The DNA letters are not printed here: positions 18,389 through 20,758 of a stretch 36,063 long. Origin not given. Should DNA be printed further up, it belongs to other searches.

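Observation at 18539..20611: Single polypeptide fusing an AsnB-type glutamine amidotransferase/synthetase to a Dph6-type diphthine-ammonia ligase domain (two PP-loops)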

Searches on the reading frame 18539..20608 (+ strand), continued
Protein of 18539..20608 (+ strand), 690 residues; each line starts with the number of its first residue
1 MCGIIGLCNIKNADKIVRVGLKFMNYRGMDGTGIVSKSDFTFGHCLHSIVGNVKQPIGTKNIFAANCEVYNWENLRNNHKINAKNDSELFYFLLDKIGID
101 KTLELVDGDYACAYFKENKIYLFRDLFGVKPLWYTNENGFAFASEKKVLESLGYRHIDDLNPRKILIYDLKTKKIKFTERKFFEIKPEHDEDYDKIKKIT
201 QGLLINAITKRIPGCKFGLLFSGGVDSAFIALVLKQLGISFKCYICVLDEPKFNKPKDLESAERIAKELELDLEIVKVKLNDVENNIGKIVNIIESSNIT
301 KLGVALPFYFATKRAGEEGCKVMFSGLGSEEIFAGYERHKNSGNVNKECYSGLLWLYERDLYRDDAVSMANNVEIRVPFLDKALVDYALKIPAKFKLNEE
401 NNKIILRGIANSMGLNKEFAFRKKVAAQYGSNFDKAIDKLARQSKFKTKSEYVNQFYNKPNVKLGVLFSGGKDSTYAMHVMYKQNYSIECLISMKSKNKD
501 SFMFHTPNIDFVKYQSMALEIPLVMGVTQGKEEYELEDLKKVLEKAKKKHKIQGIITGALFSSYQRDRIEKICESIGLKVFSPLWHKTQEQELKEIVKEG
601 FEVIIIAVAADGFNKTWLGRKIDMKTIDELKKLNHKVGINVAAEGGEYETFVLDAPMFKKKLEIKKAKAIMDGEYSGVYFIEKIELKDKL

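Call 5: find_homologous_proteins(query=window:18539-20608:+, max_evalue=1e-10)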
Query window:18539-20608:+ (690 aa): 2699 proteins with E <= 1e-10 among 8000 candidates; the best 120 are listed.
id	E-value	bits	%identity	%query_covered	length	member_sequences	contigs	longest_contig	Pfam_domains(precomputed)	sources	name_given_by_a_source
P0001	0.0e+0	1553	100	100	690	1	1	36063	PF00733.28,PF28410.1,PF24167.2,PF03054.23,PF06508.20,PF01902.25,PF13522.12,PF13537.12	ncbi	-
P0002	0.0e+0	1082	69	99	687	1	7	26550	PF00733.28,PF28410.1,PF24167.2,PF03054.23,PF01902.25,PF13522.12,PF13537.12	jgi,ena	-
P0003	0.0e+0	1066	69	99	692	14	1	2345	PF00733.28,PF28410.1,PF24167.2,PF03054.23,PF06508.20,PF01902.25,PF13522.12,PF13537.12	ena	-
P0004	0.0e+0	1049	66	100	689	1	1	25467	PF00733.28,PF28410.1,PF24167.2,PF03054.23,PF06508.20,PF01902.25,PF13522.12,PF13537.12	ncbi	-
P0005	6.3e-289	979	63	100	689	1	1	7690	PF00733.28,PF28410.1,PF24167.2,PF03054.23,PF06508.20,PF01902.25,PF13522.12,PF13537.12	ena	-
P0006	4.6e-286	969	62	100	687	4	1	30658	PF00733.28,PF28410.1,PF24167.2,PF06508.20,PF01902.25,PF13522.12,PF13537.12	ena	-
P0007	1.8e-281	954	62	100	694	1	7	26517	PF00733.28,PF28410.1,PF24167.2,PF01902.25,PF13522.12,PF13537.12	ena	-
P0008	4.2e-279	946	62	100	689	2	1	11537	PF00733.28,PF28410.1,PF24167.2,PF06508.20,PF01902.25,PF13522.12,PF13537.12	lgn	-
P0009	1.9e-274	931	61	100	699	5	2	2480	PF00733.28,PF28410.1,PF24167.2,PF01902.25,PF13522.12,PF13537.12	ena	-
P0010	1.4e-268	911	60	100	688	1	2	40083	PF00733.28,PF28410.1,PF24167.2,PF06508.20,PF01902.25,PF13522.12,PF13537.12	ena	-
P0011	5.2e-265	899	58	99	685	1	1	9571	PF00733.28,PF28410.1,PF24167.2,PF03054.23,PF06508.20,PF01902.25,PF13522.12,PF13537.12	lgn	-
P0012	3.1e-262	890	57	100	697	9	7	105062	PF00733.28,PF28410.1,PF24167.2,PF03054.23,PF01902.25,PF13522.12,PF13537.12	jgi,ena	-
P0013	1.7e-261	888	57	100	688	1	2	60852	PF00733.28,PF28410.1,PF24167.2,PF06508.20,PF01902.25,PF13522.12,PF13537.12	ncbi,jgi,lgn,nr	ncbi:diphthine--ammonia ligase [Candidatus Woesearchaeota archaeon]|nr:diphthine--ammonia ligase [Ca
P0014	1.8e-257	875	56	100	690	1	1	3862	PF00733.28,PF28410.1,PF24167.2,PF03054.23,PF06508.20,PF01902.25,PF13522.12,PF02540.24,PF13537.12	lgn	-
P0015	2.3e-255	868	57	100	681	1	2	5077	PF00733.28,PF28410.1,PF24167.2,PF03054.23,PF06508.20,PF01902.25,PF13522.12,PF02540.24,PF13537.12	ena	-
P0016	2.0e-254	864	57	100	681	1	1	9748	PF00733.28,PF28410.1,PF24167.2,PF03054.23,PF06508.20,PF01902.25,PF13522.12,PF02540.24,PF13537.12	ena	-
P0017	2.5e-254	864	57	100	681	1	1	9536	PF00733.28,PF28410.1,PF24167.2,PF03054.23,PF06508.20,PF01902.25,PF13522.12,PF02540.24,PF13537.12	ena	-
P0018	4.8e-253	860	55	100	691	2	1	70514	PF00733.28,PF28410.1,PF24167.2,PF06508.20,PF01902.25,PF13522.12,PF13537.12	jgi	-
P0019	5.8e-253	860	56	100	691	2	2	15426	PF00733.28,PF28410.1,PF24167.2,PF02568.21,PF01902.25,PF13522.12,PF13537.12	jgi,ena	-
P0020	1.1e-252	859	56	100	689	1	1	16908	PF00733.28,PF28410.1,PF24167.2,PF03054.23,PF06508.20,PF01902.25,PF13522.12,PF13537.12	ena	-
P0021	1.3e-252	859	56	100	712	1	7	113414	PF00733.28,PF28410.1,PF24167.2,PF03054.23,PF06508.20,PF01902.25,PF13522.12,PF02540.24,PF13537.12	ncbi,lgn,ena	ncbi:MAG: diphthine--ammonia ligase [Nanoarchaeota archaeon]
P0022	2.6e-252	858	55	99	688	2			PF00733.28,PF28410.1,PF24167.2,PF06508.20,PF01902.25,PF13522.12,PF13537.12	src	-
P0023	4.4e-252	857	56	100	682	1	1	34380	PF00733.28,PF28410.1,PF24167.2,PF03054.23,PF06508.20,PF01902.25,PF13522.12,PF13537.12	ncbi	-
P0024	7.7e-252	856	55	100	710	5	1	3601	PF00733.28,PF28410.1,PF24167.2,PF06508.20,PF01902.25,PF13522.12,PF13537.12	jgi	-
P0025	2.8e-251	854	55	100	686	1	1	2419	PF00733.28,PF28410.1,PF24167.2,PF03054.23,PF01902.25,PF13522.12,PF13537.12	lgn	-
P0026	5.1e-251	853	57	100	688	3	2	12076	PF00733.28,PF28410.1,PF24167.2,PF01902.25,PF13522.12,PF13537.12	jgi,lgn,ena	-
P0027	8.6e-251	853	56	100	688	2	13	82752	PF00733.28,PF28410.1,PF24167.2,PF01902.25,PF13522.12,PF13537.12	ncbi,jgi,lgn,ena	jgi:diphthine-ammonia ligase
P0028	2.9e-249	847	56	100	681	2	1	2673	PF00733.28,PF28410.1,PF24167.2,PF03054.23,PF06508.20,PF01902.25,PF13522.12,PF13537.12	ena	-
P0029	6.7e-249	846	57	99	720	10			PF00733.28,PF28410.1,PF24167.2,PF01902.25,PF13522.12,PF13537.12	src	-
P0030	2.3e-248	844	54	100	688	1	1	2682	PF00733.28,PF28410.1,PF24167.2,PF03054.23,PF06508.20,PF01902.25,PF13522.12,PF13537.12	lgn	-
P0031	3.7e-248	844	56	100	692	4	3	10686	PF00733.28,PF28410.1,PF24167.2,PF06508.20,PF01902.25,PF13522.12,PF13537.12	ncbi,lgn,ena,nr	ncbi:MAG: diphthine--ammonia ligase [Nanoarchaeota archaeon]|nr:diphthine--ammonia ligase [Nanoarcha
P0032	7.4e-248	843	54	100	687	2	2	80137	PF00733.28,PF28410.1,PF24167.2,PF01902.25,PF13522.12,PF13537.12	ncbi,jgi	-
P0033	8.0e-248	843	57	96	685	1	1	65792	PF00733.28,PF28410.1,PF24167.2,PF01902.25,PF13522.12,PF13537.12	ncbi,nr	ncbi:diphthine--ammonia ligase [Candidatus Woesearchaeota archaeon]|nr:diphthine--ammonia ligase [Ca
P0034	1.6e-247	842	54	100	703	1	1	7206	PF00733.28,PF28410.1,PF24167.2,PF03054.23,PF01902.25,PF13522.12,PF13537.12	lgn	-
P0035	2.1e-247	841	56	100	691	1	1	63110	PF00733.28,PF28410.1,PF24167.2,PF01902.25,PF13522.12,PF13537.12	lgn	-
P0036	2.6e-247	841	56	99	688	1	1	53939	PF00733.28,PF28410.1,PF03054.23,PF06508.20,PF01902.25,PF13522.12,PF13537.12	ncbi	ncbi:MAG: diphthine--ammonia ligase [archaeon]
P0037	8.2e-247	839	55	100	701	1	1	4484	PF00733.28,PF28410.1,PF24167.2,PF03054.23,PF06508.20,PF01902.25,PF13522.12,PF13537.12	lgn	-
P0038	1.0e-246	839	55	100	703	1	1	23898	PF00733.28,PF28410.1,PF24167.2,PF03054.23,PF01902.25,PF13522.12,PF13537.12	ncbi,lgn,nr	ncbi:diphthine--ammonia ligase [Candidatus Woesearchaeota archaeon]|nr:diphthine--ammonia ligase [Ca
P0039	6.9e-246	836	55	100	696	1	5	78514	PF00733.28,PF28410.1,PF24167.2,PF06508.20,PF01902.25,PF13522.12,PF13537.12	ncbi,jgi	-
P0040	7.0e-246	836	54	100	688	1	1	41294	PF00733.28,PF28410.1,PF24167.2,PF03054.23,PF06508.20,PF01902.25,PF13522.12,PF13537.12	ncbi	ncbi:diphthine--ammonia ligase, partial [Bacteroidota bacterium]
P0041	8.0e-246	836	55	100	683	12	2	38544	PF00733.28,PF28410.1,PF24167.2,PF03054.23,PF06508.20,PF01902.25,PF13522.12,PF02540.24,PF13537.12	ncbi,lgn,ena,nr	ncbi:MAG: diphthine--ammonia ligase [Candidatus Woesearchaeota archaeon]|nr:diphthine--ammonia ligas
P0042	8.7e-246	836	54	100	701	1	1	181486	PF00733.28,PF28410.1,PF24167.2,PF03054.23,PF01902.25,PF13522.12,PF13537.12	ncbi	-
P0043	1.0e-245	836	55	100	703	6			PF00733.28,PF28410.1,PF24167.2,PF03054.23,PF06508.20,PF01902.25,PF13522.12,PF13537.12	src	-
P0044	1.3e-245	835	55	100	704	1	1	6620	PF00733.28,PF28410.1,PF24167.2,PF03054.23,PF01902.25,PF13522.12,PF13537.12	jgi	-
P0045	2.1e-245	835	54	100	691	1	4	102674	PF00733.28,PF28410.1,PF24167.2,PF03054.23,PF06508.20,PF01902.25,PF13522.12,PF13537.12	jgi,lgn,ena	-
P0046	2.2e-245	835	54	100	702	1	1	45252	PF00733.28,PF28410.1,PF24167.2,PF01902.25,PF13522.12,PF13537.12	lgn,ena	-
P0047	3.7e-245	834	54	100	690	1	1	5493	PF00733.28,PF28410.1,PF24167.2,PF03054.23,PF06508.20,PF01902.25,PF13522.12,PF13537.12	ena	-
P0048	4.2e-245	834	55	100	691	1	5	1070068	PF00733.28,PF28410.1,PF24167.2,PF01902.25,PF13522.12,PF13537.12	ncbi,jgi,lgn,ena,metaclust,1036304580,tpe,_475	jgi:diphthine-ammonia ligase|metaclust:\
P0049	5.7e-245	833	55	100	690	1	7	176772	PF00733.28,PF28410.1,PF01902.25,PF13522.12,PF13537.12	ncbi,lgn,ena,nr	ncbi:diphthine--ammonia ligase [archaeon]|nr:diphthine--ammonia ligase [archaeon]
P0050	7.8e-245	833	56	100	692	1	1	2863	PF00733.28,PF28410.1,PF24167.2,PF03054.23,PF06508.20,PF01902.25,PF13522.12,PF13537.12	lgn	-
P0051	2.1e-244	831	57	97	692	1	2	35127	PF00733.28,PF28410.1,PF24167.2,PF03054.23,PF01902.25,PF13522.12,PF13537.12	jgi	jgi:asparagine synthase (glutamine-hydrolysing)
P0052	4.7e-244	830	56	97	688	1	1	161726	PF00733.28,PF28410.1,PF24167.2,PF03054.23,PF06508.20,PF01902.25,PF13522.12,PF13537.12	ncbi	ncbi:MAG: diphthine--ammonia ligase [archaeon]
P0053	9.5e-244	829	55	100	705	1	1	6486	PF00733.28,PF28410.1,PF24167.2,PF03054.23,PF01902.25,PF13522.12,PF13537.12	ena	-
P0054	2.1e-243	828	55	99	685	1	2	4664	PF00733.28,PF28410.1,PF24167.2,PF01902.25,PF13522.12,PF13537.12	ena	-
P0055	2.7e-243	828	54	99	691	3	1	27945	PF00733.28,PF28410.1,PF24167.2,PF03054.23,PF06508.20,PF01902.25,PF13522.12,PF13537.12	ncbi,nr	ncbi:ATP-binding protein [Candidatus Woesearchaeota archaeon]|nr:ATP-binding protein [Candidatus Woe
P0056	6.6e-243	826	56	99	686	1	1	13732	PF00733.28,PF28410.1,PF24167.2,PF03054.23,PF06508.20,PF01902.25,PF13522.12,PF13537.12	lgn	-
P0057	9.0e-242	823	54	100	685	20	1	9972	PF00733.28,PF28410.1,PF24167.2,PF01902.25,PF13522.12,PF13537.12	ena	-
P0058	2.2e-241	821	54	100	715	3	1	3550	PF00733.28,PF28410.1,PF24167.2,PF01902.25,PF13522.12,PF13537.12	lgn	-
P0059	2.2e-241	821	55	96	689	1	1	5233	PF00733.28,PF28410.1,PF24167.2,PF03054.23,PF01902.25,PF13522.12,PF13537.12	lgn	-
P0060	2.3e-241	821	54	95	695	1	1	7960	PF00733.28,PF28410.1,PF01902.25,PF13522.12,PF13537.12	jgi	jgi:asparagine synthase (glutamine-hydrolysing)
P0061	2.6e-241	821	53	99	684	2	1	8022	PF00733.28,PF28410.1,PF24167.2,PF01902.25,PF13522.12,PF13537.12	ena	-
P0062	2.6e-241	821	54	99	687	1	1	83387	PF00733.28,PF28410.1,PF24167.2,PF03054.23,PF01902.25,PF13522.12,PF13537.12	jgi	jgi:diphthine-ammonia ligase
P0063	3.0e-241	821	52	100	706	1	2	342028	PF00733.28,PF28410.1,PF24167.2,PF01902.25,PF13522.12,PF13537.12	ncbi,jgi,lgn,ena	-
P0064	3.1e-241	821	55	99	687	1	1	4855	PF00733.28,PF28410.1,PF24167.2,PF01902.25,PF13522.12,PF13537.12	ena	-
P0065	4.4e-241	820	55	100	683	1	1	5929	PF00733.28,PF28410.1,PF01902.25,PF13522.12,PF13537.12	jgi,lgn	-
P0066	6.7e-241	820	53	100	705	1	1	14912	PF00733.28,PF28410.1,PF24167.2,PF03054.23,PF06508.20,PF01902.25,PF13522.12,PF13537.12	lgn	-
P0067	9.1e-241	819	54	100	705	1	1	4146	PF00733.28,PF28410.1,PF24167.2,PF03054.23,PF01902.25,PF13522.12,PF13537.12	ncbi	-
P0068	9.7e-241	819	55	96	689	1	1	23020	PF00733.28,PF28410.1,PF24167.2,PF03054.23,PF01902.25,PF13522.12,PF13537.12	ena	-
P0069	1.1e-240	819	57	96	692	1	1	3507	PF00733.28,PF28410.1,PF24167.2,PF02568.21,PF01902.25,PF13522.12,PF02540.24,PF13537.12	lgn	-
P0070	1.1e-240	819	54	100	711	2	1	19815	PF00733.28,PF28410.1,PF24167.2,PF01902.25,PF13522.12,PF13537.12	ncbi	ncbi:MAG: diphthine--ammonia ligase [Candidatus Woesearchaeota archaeon]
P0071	1.5e-240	819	55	96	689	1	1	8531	PF00733.28,PF28410.1,PF24167.2,PF03054.23,PF01902.25,PF13522.12,PF13537.12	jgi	jgi:asparagine synthase (glutamine-hydrolysing)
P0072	1.8e-240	818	54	100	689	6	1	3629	PF00733.28,PF28410.1,PF24167.2,PF03054.23,PF06508.20,PF01902.25,PF13522.12,PF13537.12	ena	-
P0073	2.4e-240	818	53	100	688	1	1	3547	PF00733.28,PF28410.1,PF24167.2,PF03054.23,PF06508.20,PF01902.25,PF13522.12,PF13537.12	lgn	-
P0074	2.9e-240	818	55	100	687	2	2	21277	PF00733.28,PF28410.1,PF24167.2,PF06508.20,PF01902.25,PF13522.12,PF13537.12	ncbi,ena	-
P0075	3.2e-240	818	54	100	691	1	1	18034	PF00733.28,PF28410.1,PF24167.2,PF03054.23,PF02568.21,PF01902.25,PF13522.12,PF13537.12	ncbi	-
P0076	3.6e-240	817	52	100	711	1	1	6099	PF00733.28,PF28410.1,PF24167.2,PF03054.23,PF06508.20,PF01902.25,PF13522.12,PF13537.12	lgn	-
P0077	4.0e-240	817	53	98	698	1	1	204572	PF00733.28,PF28410.1,PF24167.2,PF03054.23,PF01902.25,PF13522.12,PF13537.12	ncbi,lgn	-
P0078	5.3e-240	817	54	100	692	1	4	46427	PF00733.28,PF28410.1,PF24167.2,PF01902.25,PF13522.12,PF13537.12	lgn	-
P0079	9.0e-240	816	54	96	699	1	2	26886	PF00733.28,PF28410.1,PF24167.2,PF03054.23,PF06508.20,PF01902.25,PF13522.12,PF13537.12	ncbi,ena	-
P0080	9.3e-240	816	54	100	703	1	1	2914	PF00733.28,PF28410.1,PF24167.2,PF01902.25,PF13522.12,PF13537.12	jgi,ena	-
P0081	1.3e-239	816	53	100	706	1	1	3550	PF00733.28,PF28410.1,PF24167.2,PF06508.20,PF01902.25,PF13522.12,PF13537.12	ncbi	-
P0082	1.5e-239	815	52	100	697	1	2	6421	PF00733.28,PF28410.1,PF24167.2,PF03054.23,PF01902.25,PF13522.12,PF13537.12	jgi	-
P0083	3.5e-239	814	53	100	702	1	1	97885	PF00733.28,PF28410.1,PF24167.2,PF01902.25,PF13522.12,PF13537.12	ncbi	-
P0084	3.7e-239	814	54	97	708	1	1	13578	PF00733.28,PF28410.1,PF24167.2,PF03054.23,PF06508.20,PF01902.25,PF13522.12,PF02540.24,PF13537.12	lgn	-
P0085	5.0e-239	814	55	100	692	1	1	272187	PF00733.28,PF28410.1,PF24167.2,PF01902.25,PF13522.12,PF13537.12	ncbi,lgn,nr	ncbi:MAG: diphthine--ammonia ligase [Candidatus Woesearchaeota archaeon]|nr:diphthine--ammonia ligas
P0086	7.1e-239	813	54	100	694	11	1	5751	PF00733.28,PF28410.1,PF24167.2,PF03054.23,PF06508.20,PF01902.25,PF13522.12,PF13537.12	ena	-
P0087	7.9e-239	813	53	100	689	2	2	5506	PF00733.28,PF28410.1,PF24167.2,PF03054.23,PF06508.20,PF01902.25,PF13522.12,PF13537.12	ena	-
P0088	8.0e-239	813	55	99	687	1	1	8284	PF00733.28,PF28410.1,PF24167.2,PF02568.21,PF01902.25,PF13522.12,PF13537.12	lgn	-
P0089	9.0e-239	813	55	100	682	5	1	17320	PF00733.28,PF28410.1,PF24167.2,PF03054.23,PF06508.20,PF01902.25,PF13522.12,PF13537.12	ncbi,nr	ncbi:TPA: diphthine--ammonia ligase [Candidatus Woesearchaeota archaeon]|nr:diphthine--ammonia ligas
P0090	2.2e-238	812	54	100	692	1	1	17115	PF00733.28,PF28410.1,PF01902.25,PF13522.12,PF13537.12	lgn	-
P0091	2.7e-238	811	54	100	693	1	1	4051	PF00733.28,PF28410.1,PF24167.2,PF01902.25,PF13522.12,PF13537.12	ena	-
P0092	2.8e-238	811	54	96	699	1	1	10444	PF00733.28,PF28410.1,PF24167.2,PF03054.23,PF06508.20,PF01902.25,PF13522.12,PF02540.24,PF13537.12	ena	-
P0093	3.7e-238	811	54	100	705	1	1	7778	PF00733.28,PF28410.1,PF24167.2,PF03054.23,PF01902.25,PF13522.12,PF13537.12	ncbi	-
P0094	4.0e-238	811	52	100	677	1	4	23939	PF00733.28,PF28410.1,PF24167.2,PF01902.25,PF13522.12,PF13537.12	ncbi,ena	-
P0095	4.9e-238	810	55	100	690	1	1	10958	PF00733.28,PF28410.1,PF24167.2,PF01902.25,PF13522.12,PF02540.24,PF13537.12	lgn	-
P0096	5.2e-238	810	53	100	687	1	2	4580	PF00733.28,PF28410.1,PF24167.2,PF03054.23,PF06508.20,PF01902.25,PF13522.12,PF13537.12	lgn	-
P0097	5.3e-238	810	52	100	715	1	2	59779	PF00733.28,PF28410.1,PF24167.2,PF03054.23,PF06508.20,PF01902.25,PF13522.12,PF13537.12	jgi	jgi:diphthine-ammonia ligase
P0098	6.5e-238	810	55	99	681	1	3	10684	PF00733.28,PF28410.1,PF24167.2,PF01902.25,PF13522.12,PF13537.12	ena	-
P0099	7.1e-238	810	54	100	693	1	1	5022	PF00733.28,PF28410.1,PF24167.2,PF03054.23,PF01902.25,PF13522.12,PF13537.12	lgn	-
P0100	7.7e-238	810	54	100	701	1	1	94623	PF00733.28,PF28410.1,PF24167.2,PF03054.23,PF06508.20,PF01902.25,PF13522.12,PF13537.12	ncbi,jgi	-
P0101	1.0e-237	809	52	100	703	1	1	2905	PF00733.28,PF28410.1,PF24167.2,PF03054.23,PF01902.25,PF13522.12,PF13537.12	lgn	-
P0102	1.8e-237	809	53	100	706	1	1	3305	PF00733.28,PF28410.1,PF24167.2,PF03054.23,PF06508.20,PF01902.25,PF13522.12,PF02540.24,PF13537.12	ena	-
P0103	1.8e-237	808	54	100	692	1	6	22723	PF00733.28,PF28410.1,PF24167.2,PF03054.23,PF06508.20,PF01902.25,PF13522.12,PF13537.12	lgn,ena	-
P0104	2.1e-237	808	53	100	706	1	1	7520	PF00733.28,PF28410.1,PF24167.2,PF01902.25,PF13522.12,PF13537.12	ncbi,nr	ncbi:diphthine--ammonia ligase [Candidatus Woesearchaeota archaeon]|nr:diphthine--ammonia ligase [Ca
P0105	2.5e-237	808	54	99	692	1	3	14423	PF00733.28,PF28410.1,PF24167.2,PF01902.25,PF13522.12,PF13537.12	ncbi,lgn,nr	ncbi:diphthine--ammonia ligase [Candidatus Woesearchaeota archaeon]|nr:diphthine--ammonia ligase [Ca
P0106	2.6e-237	808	52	100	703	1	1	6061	PF00733.28,PF28410.1,PF24167.2,PF01902.25,PF13522.12,PF13537.12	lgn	-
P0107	4.1e-237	807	54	100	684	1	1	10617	PF00733.28,PF28410.1,PF24167.2,PF03054.23,PF06508.20,PF01902.25,PF13522.12,PF13537.12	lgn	-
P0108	4.3e-237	807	56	100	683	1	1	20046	PF00733.28,PF28410.1,PF24167.2,PF03054.23,PF06508.20,PF01902.25,PF13522.12,PF13537.12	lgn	-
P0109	1.1e-236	806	53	100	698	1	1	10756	PF00733.28,PF28410.1,PF24167.2,PF03054.23,PF06508.20,PF01902.25,PF13522.12,PF02540.24,PF13537.12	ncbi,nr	ncbi:MAG: diphthine--ammonia ligase [Nanoarchaeota archaeon]|nr:diphthine--ammonia ligase [Nanoarcha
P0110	1.1e-236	806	53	99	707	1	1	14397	PF00733.28,PF28410.1,PF24167.2,PF03054.23,PF06508.20,PF01902.25,PF13522.12,PF02540.24,PF13537.12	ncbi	-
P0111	1.3e-236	806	52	100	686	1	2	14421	PF00733.28,PF28410.1,PF24167.2,PF03054.23,PF06508.20,PF01902.25,PF13522.12,PF13537.12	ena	-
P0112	2.0e-236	805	56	96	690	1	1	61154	PF00733.28,PF28410.1,PF24167.2,PF01902.25,PF13522.12,PF13537.12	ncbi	-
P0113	2.5e-236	805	53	100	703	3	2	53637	PF00733.28,PF28410.1,PF24167.2,PF01902.25,PF13522.12,PF13537.12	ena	-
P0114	2.8e-236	805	55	100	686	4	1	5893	PF00733.28,PF28410.1,PF24167.2,PF06508.20,PF01902.25,PF13522.12,PF13537.12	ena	-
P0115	3.5e-236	804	54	98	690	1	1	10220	PF00733.28,PF28410.1,PF24167.2,PF01902.25,PF13522.12,PF13537.12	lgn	-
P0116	6.1e-236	803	52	100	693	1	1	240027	PF00733.28,PF28410.1,PF24167.2,PF03054.23,PF01902.25,PF13522.12,PF13537.12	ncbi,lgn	-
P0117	6.7e-236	803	53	100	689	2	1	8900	PF00733.28,PF28410.1,PF24167.2,PF03054.23,PF01902.25,PF13522.12,PF13537.12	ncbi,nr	ncbi:MAG TPA: diphthine--ammonia ligase [Candidatus Nanoarchaeia archaeon]|nr:diphthine--ammonia lig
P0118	7.0e-236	803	53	100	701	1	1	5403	PF00733.28,PF28410.1,PF24167.2,PF01902.25,PF13522.12,PF13537.12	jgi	-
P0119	8.4e-236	803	55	99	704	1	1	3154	PF00733.28,PF28410.1,PF24167.2,PF03054.23,PF01902.25,PF13522.12,PF13537.12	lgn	-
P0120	8.6e-236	803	53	99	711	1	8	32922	PF00733.28,PF28410.1,PF24167.2,PF01902.25,PF13522.12,PF13537.12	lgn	-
